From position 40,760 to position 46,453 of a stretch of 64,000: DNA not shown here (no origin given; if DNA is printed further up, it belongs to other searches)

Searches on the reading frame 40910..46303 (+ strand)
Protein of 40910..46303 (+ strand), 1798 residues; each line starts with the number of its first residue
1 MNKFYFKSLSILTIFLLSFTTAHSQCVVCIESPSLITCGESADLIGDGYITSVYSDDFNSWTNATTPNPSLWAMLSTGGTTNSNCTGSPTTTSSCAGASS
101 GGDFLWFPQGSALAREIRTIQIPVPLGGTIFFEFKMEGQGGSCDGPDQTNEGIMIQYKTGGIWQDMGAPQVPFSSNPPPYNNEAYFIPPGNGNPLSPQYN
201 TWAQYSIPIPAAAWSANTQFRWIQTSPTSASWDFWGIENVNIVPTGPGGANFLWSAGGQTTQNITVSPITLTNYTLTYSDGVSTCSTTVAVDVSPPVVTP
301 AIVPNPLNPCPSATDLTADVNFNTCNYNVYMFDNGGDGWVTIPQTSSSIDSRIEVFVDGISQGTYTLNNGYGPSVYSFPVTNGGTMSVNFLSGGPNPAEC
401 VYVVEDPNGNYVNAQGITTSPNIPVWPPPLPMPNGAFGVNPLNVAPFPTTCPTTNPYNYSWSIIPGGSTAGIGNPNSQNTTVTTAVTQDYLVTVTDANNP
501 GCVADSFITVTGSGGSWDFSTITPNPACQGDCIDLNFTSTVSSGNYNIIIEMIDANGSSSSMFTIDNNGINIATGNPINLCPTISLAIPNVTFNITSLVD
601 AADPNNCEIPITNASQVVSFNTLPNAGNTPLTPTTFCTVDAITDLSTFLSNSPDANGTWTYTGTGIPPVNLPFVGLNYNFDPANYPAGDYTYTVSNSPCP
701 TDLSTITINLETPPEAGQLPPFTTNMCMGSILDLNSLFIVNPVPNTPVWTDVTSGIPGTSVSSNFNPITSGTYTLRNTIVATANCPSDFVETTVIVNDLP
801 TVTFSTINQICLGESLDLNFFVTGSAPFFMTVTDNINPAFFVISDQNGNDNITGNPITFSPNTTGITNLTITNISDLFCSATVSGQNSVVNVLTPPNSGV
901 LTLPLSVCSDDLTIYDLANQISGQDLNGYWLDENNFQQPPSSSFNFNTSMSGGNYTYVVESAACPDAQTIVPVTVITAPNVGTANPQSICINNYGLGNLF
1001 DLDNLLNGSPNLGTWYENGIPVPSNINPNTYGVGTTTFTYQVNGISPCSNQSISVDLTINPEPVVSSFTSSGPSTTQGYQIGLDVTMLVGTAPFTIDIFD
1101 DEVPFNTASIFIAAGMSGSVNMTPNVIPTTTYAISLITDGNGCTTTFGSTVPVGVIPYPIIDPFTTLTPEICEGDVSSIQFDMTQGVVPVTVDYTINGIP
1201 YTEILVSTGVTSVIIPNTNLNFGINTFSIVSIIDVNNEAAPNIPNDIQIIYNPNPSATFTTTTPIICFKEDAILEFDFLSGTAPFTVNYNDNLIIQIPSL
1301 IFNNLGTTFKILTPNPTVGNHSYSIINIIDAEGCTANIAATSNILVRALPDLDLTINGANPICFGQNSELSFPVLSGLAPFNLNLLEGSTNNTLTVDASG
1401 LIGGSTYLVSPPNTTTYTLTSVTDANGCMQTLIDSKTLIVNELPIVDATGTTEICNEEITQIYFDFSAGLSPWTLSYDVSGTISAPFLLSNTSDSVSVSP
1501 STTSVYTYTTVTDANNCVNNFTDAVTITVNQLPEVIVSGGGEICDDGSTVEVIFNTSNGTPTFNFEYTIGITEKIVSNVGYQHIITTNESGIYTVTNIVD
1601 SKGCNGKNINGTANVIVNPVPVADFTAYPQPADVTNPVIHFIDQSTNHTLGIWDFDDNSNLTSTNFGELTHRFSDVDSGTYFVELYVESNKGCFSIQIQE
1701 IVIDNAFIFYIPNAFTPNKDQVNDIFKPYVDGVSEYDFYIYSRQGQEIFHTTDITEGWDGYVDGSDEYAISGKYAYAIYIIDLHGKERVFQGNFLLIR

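Call 7: search_protein_families(library=pfam, proteins=[window:40910-46303:+], max_evalue=0.01)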
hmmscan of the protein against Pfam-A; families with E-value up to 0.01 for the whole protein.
window:40910-46303:+ (1798 aa): 6 families
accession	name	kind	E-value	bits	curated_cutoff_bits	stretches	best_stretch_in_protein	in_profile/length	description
PF21471.3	Reelin_subrepeat-B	-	6.1e-13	49.1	27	1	94-242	7-126/127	Reelin subrepeat B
PF13585.12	CHU_C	-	5.7e-11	42.8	27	1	1711-1788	3-78/86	CHU_C Type IX secretion signal domain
PF23664.1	Ig_Pom152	-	3.6e-06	27.7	27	0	802-878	9-86/106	Nucleoporin pom152-like, immunoglobulin-like domain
PF22352.2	K319L-like_PKD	-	0.00019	21.8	27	1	455-510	27-82/84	K319L-like, PKD domain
PF18911.6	PKD_4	-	0.0008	19.8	27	1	1621-1694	4-75/85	PKD domain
PF24527.1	Ig-like_Pom152_9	-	0.0011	19.7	27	0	1556-1605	21-72/80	Nucleoporin pom152-like, ninth immunoglobulin-like domain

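Call 10: search_protein_families(library=ncbifam, proteins=[window:40910-46303:+], max_evalue=0.001)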
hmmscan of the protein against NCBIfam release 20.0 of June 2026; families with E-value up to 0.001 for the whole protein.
window:40910-46303:+ (1798 aa): 1 family
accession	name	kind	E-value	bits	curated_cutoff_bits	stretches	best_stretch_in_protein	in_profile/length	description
TIGR04131.1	Bac_Flav_CTERM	domain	7.7e-10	38.8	35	1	1711-1798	3-85/85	T9SS type B sorting domain-containing protein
